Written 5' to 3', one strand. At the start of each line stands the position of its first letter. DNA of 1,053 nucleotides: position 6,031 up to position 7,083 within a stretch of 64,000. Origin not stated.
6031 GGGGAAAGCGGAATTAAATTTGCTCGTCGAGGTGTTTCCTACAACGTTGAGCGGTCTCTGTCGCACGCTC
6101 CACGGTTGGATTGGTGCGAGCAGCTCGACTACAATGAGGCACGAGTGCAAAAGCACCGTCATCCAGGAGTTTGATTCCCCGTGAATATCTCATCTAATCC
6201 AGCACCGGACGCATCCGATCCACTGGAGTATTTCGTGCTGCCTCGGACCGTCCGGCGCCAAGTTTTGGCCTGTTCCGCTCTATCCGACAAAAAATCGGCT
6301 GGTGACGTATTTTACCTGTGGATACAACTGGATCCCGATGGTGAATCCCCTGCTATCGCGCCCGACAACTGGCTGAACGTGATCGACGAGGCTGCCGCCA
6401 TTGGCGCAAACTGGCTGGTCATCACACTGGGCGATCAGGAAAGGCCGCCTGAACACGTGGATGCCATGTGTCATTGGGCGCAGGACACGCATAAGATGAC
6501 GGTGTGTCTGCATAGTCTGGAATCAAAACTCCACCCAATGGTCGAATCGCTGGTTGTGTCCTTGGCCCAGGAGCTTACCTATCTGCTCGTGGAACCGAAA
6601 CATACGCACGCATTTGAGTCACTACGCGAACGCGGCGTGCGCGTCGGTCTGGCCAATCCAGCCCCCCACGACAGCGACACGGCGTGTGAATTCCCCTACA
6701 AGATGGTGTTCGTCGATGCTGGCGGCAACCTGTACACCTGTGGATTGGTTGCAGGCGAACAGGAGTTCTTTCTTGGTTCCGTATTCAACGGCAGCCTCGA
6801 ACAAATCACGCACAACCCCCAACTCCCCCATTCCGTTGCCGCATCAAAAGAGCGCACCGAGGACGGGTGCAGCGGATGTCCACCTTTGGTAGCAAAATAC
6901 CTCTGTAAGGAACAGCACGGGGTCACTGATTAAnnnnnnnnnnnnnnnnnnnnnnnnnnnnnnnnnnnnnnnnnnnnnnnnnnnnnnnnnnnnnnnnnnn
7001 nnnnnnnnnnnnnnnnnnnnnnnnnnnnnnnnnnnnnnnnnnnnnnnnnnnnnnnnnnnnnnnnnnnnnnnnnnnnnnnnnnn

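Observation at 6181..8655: Zinc-ribbon/MshEN/HDOD regulator with an overlapping Nif11-like 79-aa gene, convergent with a radical-SAM/SPASM-like protein lacking its Fe-S motif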

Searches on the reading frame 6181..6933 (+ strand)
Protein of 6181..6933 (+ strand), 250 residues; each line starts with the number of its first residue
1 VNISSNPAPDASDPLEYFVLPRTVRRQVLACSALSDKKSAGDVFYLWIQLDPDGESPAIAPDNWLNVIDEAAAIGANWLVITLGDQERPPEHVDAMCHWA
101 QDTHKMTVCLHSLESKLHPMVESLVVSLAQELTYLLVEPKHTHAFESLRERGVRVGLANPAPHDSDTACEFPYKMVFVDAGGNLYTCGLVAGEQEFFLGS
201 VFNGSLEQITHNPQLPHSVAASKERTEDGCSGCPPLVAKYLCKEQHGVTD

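Call 3: search_protein_families(library=pfam, proteins=[window:6181-6933:+], max_evalue=1)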
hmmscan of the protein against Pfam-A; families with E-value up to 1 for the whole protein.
window:6181-6933:+ (250 aa): 2 families
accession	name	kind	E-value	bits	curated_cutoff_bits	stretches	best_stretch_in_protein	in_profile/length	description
PF13186.11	SPASM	-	5.8e-05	23.7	21.5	1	169-234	1-67/67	Iron-sulfur cluster-binding domain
PF12804.13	NTP_transf_3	-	0.04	14.5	27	1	73-141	82-150/160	MobA-like NTP transferase domain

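Call 4: search_protein_families(library=ncbifam, proteins=[window:6181-6933:+], max_evalue=1)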
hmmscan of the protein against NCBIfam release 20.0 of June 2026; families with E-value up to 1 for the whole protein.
window:6181-6933:+ (250 aa): 10 families
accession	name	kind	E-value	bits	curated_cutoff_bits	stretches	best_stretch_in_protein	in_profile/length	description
NF047865.1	rSAM_PapB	equivalog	8.7e-05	21.9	340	1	164-233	242-306/330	PapB family radical SAM/SPASM ranthipeptide maturase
TIGR04085.1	rSAM_more_4Fe4S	domain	0.00011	22.6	27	1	169-235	1-66/93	SPASM domain-containing protein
TIGR04280.1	geopep_mat_rSAM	hypoth_equivalog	0.0077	15.2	400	1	138-206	296-363/428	geopeptide radical SAM maturase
TIGR04064.1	rSAM_nif11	equivalog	0.0079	15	518.7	1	168-209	333-374/459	nif11-like peptide radical SAM maturase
NF041298.1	rSAM_mat_DynA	equivalog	0.015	14.2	450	1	173-233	254-311/356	dynobactin maturation radical SAM/SPASM protein DynA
TIGR03942.1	sulfatase_rSAM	equivalog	0.039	13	349.45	1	174-235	256-316/363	anaerobic sulfatase maturase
TIGR03974.1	rSAM_six_Cys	equivalog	0.05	12.5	425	1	175-212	353-390/451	thioether cross-link-forming SCIFF peptide maturase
NF050035.1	rSAM_WgK_link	exception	0.092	11.7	650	1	163-234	263-335/367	radical SAM/SPASM peptide maturase WgkB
NF040492.1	not_ScfB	exception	0.13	11.1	855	1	168-208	345-385/450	ScfB-related radical SAM/SPASM orphan maturase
NF045574.1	sacti_mat_StsB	exception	0.13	11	625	0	169-217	320-367/466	StsB family radical SAM/SPASM domain sactipeptide maturase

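Call 9: find_homologous_proteins(query=window:6181-6933:+, max_evalue=0.001)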
Query window:6181-6933:+ (250 aa): 40 proteins with E <= 0.001 among 448 candidates.
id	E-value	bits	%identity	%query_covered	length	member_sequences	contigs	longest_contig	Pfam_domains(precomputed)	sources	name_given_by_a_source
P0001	6.6e-157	538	100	93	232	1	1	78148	-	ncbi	-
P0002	1.3e-120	420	73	100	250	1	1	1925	-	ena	-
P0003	3.3e-95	336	61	97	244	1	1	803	-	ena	-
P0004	2.7e-90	320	57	97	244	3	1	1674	-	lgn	-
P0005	3.2e-87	310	56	97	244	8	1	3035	-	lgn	-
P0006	8.3e-84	299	55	94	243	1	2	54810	-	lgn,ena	-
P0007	5.3e-83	296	53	97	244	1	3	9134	-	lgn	-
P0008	9.0e-82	292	53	94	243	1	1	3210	PF13186.12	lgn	-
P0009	5.1e-81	290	56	89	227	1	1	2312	-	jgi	jgi:radical SAM protein with 4Fe4S-binding SPASM domain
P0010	4.1e-80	287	52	98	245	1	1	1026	PF13186.12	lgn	-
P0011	1.2e-79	285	52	98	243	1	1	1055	-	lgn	-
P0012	5.2e-78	280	50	98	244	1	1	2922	-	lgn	-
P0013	3.5e-77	277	50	93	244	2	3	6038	-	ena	-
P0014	4.2e-77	277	51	94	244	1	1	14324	-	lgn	-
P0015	6.0e-77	277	52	96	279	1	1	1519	PF13186.12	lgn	-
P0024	2.2e-73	265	50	98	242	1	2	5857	PF13186.12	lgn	-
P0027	8.2e-73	263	48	93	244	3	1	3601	PF13186.12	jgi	-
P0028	3.1e-72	261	49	92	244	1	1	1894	PF13186.12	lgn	-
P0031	2.5e-71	258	48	96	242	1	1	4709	PF13186.12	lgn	-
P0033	1.1e-69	253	48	93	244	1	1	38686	PF13186.12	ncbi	-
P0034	2.1e-69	252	47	92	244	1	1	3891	PF13186.12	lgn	-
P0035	5.9e-68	247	56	80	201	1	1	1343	PF13186.12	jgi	-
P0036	4.6e-55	205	67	56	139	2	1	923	PF13186.12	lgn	-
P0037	7.4e-47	178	37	97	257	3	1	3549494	-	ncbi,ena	-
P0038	2.3e-40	157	34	92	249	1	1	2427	PF13186.12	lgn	-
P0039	4.2e-40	156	34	92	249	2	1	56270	PF13186.12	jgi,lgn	-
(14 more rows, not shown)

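Call 11: find_encoding_contigs(protein=P0001, flank=10000, max_places=3)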
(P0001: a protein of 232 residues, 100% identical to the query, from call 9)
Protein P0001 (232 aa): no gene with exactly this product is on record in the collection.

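Call 12: find_encoding_contigs(protein=P0037, flank=10000, max_places=3)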
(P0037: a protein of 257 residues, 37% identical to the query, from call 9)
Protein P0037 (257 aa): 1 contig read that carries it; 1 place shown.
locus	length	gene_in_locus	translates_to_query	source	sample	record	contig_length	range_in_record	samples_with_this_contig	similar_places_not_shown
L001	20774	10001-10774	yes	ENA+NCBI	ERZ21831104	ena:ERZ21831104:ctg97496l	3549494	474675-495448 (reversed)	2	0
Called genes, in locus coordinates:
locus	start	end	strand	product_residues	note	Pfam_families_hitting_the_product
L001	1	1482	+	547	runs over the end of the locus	PF02120:Flg_hook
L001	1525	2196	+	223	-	-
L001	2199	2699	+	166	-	PF12611:Flagellar_put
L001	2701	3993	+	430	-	PF00460:Flg_bb_rod, PF22692:LlgE_F_G_D1, PF07559:FlgE_D2, PF06429:Flg_bbr_C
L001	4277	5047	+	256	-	PF01618:MotA_ExbB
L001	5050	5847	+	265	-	PF13677:MotB_plug, PF00691:OmpA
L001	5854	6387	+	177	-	-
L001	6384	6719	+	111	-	PF01052:FliMN_C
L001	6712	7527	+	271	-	PF04347:FliO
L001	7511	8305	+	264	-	PF00813:FliP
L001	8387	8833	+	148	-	-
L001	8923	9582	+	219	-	-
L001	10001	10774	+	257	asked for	-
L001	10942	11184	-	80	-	PF07862:Nif11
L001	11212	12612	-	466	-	PF05157:MshEN, PF08668:HDOD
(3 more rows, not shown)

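Call 13: find_encoding_contigs(protein=P0039, flank=8000, max_places=2)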
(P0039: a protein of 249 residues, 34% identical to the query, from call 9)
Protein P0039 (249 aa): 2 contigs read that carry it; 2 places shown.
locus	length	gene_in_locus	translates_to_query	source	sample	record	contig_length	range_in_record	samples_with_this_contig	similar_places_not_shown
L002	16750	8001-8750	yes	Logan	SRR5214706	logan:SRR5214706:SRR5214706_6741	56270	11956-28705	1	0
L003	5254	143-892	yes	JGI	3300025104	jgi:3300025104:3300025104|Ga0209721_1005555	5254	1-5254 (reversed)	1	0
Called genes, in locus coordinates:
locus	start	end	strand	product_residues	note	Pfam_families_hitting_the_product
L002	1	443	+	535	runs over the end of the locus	PF00156:Pribosyltran, PF14681:UPRTase (faint), PF02729:OTCace_N, PF00185:OTCace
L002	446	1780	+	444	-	PF07969:Amidohydro_3 (weak), PF01979:Amidohydro_1, PF12890:DHOase, PF07969:Amidohydro_3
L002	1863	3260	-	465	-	PF01408:GFO_IDH_MocA, PF19051:GFO_IDH_MocA_C2 (weak), PF22725:GFO_IDH_MocA_C3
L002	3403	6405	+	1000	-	PF09826:Beta_propel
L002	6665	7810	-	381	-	PF00988:CPSase_sm_chain, PF00117:GATase, PF07722:Peptidase_C26 (weak)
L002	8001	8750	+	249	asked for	PF13186:SPASM (faint)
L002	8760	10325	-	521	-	PF05157:MshEN, PF08668:HDOD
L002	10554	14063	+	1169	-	-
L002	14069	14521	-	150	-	PF01029:NusB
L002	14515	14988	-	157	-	PF00885:DMRL_synthase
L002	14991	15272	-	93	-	PF09413:DUF2007 (weak)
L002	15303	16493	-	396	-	PF00926:DHBP_synthase, PF00925:GTP_cyclohydro2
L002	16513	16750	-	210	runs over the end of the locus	PF00677:Lum_binding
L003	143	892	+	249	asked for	PF13186:SPASM (faint)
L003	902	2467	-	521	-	PF05157:MshEN, PF08668:HDOD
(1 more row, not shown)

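Call 14: find_encoding_contigs(protein=P0006, flank=8000, max_places=2)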
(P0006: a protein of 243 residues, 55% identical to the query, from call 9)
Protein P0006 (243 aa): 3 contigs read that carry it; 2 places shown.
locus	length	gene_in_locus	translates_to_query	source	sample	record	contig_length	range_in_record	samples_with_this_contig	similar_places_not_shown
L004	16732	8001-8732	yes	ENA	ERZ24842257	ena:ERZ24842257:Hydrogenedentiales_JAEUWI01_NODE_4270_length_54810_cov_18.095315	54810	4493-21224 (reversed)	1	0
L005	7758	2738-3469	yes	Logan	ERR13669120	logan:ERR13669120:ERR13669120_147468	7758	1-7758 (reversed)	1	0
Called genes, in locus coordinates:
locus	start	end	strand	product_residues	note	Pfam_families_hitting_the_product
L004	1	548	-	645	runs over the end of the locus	PF00005:ABC_tran, PF01926:MMR_HSR1 (faint), PF02463:SMC_N (faint), PF13175:AAA_15 (faint), PF13304:AAA_21 (faint), PF12848:ABC_tran_Xtn, PF00005:ABC_tran, PF16326:ABC_tran_CTD, +4 more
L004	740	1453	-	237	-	PF02230:Abhydrolase_2, PF03959:FSH1, PF12146:Hydrolase_4 (faint), PF12697:Abhydrolase_6 (weak)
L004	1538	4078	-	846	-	PF03958:Secretin_N, PF00263:Secretin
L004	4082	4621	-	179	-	-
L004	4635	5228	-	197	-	PF04350:PilO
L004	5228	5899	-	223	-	-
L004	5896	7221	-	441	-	PF11104:PilM_2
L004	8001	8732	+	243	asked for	-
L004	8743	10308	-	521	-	PF05157:MshEN, PF08668:HDOD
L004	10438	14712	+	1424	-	-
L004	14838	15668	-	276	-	PF02811:PHP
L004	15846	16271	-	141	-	PF01029:NusB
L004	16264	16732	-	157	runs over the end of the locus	PF00885:DMRL_synthase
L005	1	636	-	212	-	?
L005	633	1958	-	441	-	PF11104:PilM_2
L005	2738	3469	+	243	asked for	-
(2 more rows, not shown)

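Call 15: find_encoding_contigs(protein=P0033, flank=8000, max_places=2)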
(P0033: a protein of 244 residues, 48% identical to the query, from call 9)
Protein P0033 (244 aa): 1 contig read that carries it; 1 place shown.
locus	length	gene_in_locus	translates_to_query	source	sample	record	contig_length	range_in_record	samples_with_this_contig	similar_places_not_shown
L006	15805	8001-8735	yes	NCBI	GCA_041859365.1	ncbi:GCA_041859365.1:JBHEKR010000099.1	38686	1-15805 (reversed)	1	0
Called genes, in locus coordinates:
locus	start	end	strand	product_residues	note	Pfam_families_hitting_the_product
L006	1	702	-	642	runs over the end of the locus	PF02463:SMC_N (faint), PF00005:ABC_tran, PF01926:MMR_HSR1 (faint), PF13175:AAA_15 (faint), PF13304:AAA_21 (faint), PF12848:ABC_tran_Xtn, PF00005:ABC_tran, PF16326:ABC_tran_CTD, +3 more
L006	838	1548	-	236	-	PF02230:Abhydrolase_2, PF03959:FSH1, PF12697:Abhydrolase_6 (faint)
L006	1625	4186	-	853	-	PF21305:type_II_gspD_N0 (faint), PF03958:Secretin_N, PF00263:Secretin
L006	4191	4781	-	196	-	-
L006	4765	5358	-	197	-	PF04350:PilO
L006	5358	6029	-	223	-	-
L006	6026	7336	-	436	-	PF11104:PilM_2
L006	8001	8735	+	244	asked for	PF13186:SPASM (faint)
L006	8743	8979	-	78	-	PF07862:Nif11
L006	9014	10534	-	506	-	PF05157:MshEN, PF08668:HDOD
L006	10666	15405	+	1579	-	-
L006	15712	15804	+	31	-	?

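Call 21: find_related_loci(query=A1, collection=genome_contigs, flank=7000)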
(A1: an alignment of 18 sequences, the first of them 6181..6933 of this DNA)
Query A1 (250 aa) in genome_contigs; peptide patterns used: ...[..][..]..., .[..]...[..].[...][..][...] (x = any residue, [..] = any of these).
88 stretches matched a pattern; 51 encode a relative of the query (tblastn E <= 1e-3); 51 distinct loci.
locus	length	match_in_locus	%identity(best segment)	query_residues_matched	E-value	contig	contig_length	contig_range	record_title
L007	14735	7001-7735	59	1-244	8e-98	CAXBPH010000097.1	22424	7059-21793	MAG TPA_asm: uncultured bacterium isolate ERR2762188_binner12_Refined_16 genome assembly, contig: ERZ3421808.3522, whole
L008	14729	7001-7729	56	1-243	3e-91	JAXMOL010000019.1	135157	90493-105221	MAG: Candidatus Hydrogenedentota bacterium isolate EC_MBin.53 ECX_235CoAssmbCtg, whole genome shotgun sequence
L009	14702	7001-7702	49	12-244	5e-76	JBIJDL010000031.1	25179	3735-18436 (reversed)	MAG: Candidatus Hydrogenedentales bacterium isolate ME2006-08-22D15_3300044611_group2_bin248 Rohwer_bin1462_scaffold_141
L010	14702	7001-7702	48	12-244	9e-76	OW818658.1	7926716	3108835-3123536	metagenome genome assembly, chromosome: 1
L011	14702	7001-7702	48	12-244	2e-73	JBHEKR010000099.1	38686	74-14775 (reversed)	MAG: Candidatus Hydrogenedentales bacterium isolate bin.359 k141_535902, whole genome shotgun sequence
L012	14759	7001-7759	37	2-244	2e-52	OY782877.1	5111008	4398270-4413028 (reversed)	MAG: Candidatus Hydrogenedentes bacterium isolate 28e603e2-5466-4732-bb1a-a7370d5bccbd genome assembly, chromosome: 1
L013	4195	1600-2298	36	15-241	3e-51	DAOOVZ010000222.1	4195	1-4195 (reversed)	MAG TPA_asm: Candidatus Hydrogenedens sp. isolate AMR_MDS_2428 NODE_11586_length_4195_cov_4.673188, whole genome shotgun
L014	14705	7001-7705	35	15-243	5e-50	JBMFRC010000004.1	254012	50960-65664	MAG: Candidatus Hydrogenedens sp. isolate KM4344-31 NODE_4_length_254012_cov_5.764243, whole genome shotgun sequence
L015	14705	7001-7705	37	18-244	6e-49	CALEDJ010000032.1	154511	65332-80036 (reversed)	MAG: uncultured bacterium isolate N1_Bin_MAXBIN__043_1 genome assembly, contig: c_000002628857, whole genome shotgun seq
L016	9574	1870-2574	33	15-243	1e-48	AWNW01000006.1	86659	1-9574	Candidatus Hydrogenedens terephthalaticus JGI OTU-1 NKB19COM1_contig_5_0.6, whole genome shotgun sequence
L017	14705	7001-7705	34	15-243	3e-48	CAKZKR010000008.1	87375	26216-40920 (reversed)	MAG TPA_asm: uncultured bacterium isolate SRR5214706_bin.94_CONCOCT_v1.1_MAG genome assembly, contig: ERZ1744544.155, wh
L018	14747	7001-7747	34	1-243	6e-48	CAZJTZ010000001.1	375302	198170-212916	MAG TPA_asm: uncultured Nitrospirales bacterium isolate SRP216815_co1_147 genome assembly, contig: NODE_22_length_375302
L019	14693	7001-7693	38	18-240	1e-44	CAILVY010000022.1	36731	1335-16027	MAG: Candidatus Hydrogenedentes bacterium isolate LaPlata_bin-1517 genome assembly, contig: bin-1517:022/407, whole geno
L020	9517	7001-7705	34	15-243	3e-44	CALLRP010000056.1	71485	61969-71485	MAG: uncultured bacterium isolate R1_Bin_METABAT__202_1 genome assembly, contig: c_000002991779, whole genome shotgun se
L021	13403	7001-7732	33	2-241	2e-42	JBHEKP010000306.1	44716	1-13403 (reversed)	MAG: Candidatus Hydrogenedentales bacterium isolate bin.207 k141_1409448, whole genome shotgun sequence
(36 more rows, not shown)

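Call 27: search_solved_structures(query=A2, max_evalue=10, show_alignments=3)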
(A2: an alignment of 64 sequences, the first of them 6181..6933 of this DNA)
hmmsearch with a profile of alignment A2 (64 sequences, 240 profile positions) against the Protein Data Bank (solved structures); distinct sequences matched with E-value up to 10: 4.
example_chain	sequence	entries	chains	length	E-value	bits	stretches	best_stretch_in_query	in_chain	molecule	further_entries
5wgg_A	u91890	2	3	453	0.00055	22.6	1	164-229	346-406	Radical SAM domain protein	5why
4m7s_A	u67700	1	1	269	0.093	15.3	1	156-232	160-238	BtrN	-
4m7t_A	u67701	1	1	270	0.094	15.3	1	156-232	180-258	BtrN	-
6c8v_A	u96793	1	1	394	0.26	13.9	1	50-93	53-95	Coenzyme PQQ synthesis protein E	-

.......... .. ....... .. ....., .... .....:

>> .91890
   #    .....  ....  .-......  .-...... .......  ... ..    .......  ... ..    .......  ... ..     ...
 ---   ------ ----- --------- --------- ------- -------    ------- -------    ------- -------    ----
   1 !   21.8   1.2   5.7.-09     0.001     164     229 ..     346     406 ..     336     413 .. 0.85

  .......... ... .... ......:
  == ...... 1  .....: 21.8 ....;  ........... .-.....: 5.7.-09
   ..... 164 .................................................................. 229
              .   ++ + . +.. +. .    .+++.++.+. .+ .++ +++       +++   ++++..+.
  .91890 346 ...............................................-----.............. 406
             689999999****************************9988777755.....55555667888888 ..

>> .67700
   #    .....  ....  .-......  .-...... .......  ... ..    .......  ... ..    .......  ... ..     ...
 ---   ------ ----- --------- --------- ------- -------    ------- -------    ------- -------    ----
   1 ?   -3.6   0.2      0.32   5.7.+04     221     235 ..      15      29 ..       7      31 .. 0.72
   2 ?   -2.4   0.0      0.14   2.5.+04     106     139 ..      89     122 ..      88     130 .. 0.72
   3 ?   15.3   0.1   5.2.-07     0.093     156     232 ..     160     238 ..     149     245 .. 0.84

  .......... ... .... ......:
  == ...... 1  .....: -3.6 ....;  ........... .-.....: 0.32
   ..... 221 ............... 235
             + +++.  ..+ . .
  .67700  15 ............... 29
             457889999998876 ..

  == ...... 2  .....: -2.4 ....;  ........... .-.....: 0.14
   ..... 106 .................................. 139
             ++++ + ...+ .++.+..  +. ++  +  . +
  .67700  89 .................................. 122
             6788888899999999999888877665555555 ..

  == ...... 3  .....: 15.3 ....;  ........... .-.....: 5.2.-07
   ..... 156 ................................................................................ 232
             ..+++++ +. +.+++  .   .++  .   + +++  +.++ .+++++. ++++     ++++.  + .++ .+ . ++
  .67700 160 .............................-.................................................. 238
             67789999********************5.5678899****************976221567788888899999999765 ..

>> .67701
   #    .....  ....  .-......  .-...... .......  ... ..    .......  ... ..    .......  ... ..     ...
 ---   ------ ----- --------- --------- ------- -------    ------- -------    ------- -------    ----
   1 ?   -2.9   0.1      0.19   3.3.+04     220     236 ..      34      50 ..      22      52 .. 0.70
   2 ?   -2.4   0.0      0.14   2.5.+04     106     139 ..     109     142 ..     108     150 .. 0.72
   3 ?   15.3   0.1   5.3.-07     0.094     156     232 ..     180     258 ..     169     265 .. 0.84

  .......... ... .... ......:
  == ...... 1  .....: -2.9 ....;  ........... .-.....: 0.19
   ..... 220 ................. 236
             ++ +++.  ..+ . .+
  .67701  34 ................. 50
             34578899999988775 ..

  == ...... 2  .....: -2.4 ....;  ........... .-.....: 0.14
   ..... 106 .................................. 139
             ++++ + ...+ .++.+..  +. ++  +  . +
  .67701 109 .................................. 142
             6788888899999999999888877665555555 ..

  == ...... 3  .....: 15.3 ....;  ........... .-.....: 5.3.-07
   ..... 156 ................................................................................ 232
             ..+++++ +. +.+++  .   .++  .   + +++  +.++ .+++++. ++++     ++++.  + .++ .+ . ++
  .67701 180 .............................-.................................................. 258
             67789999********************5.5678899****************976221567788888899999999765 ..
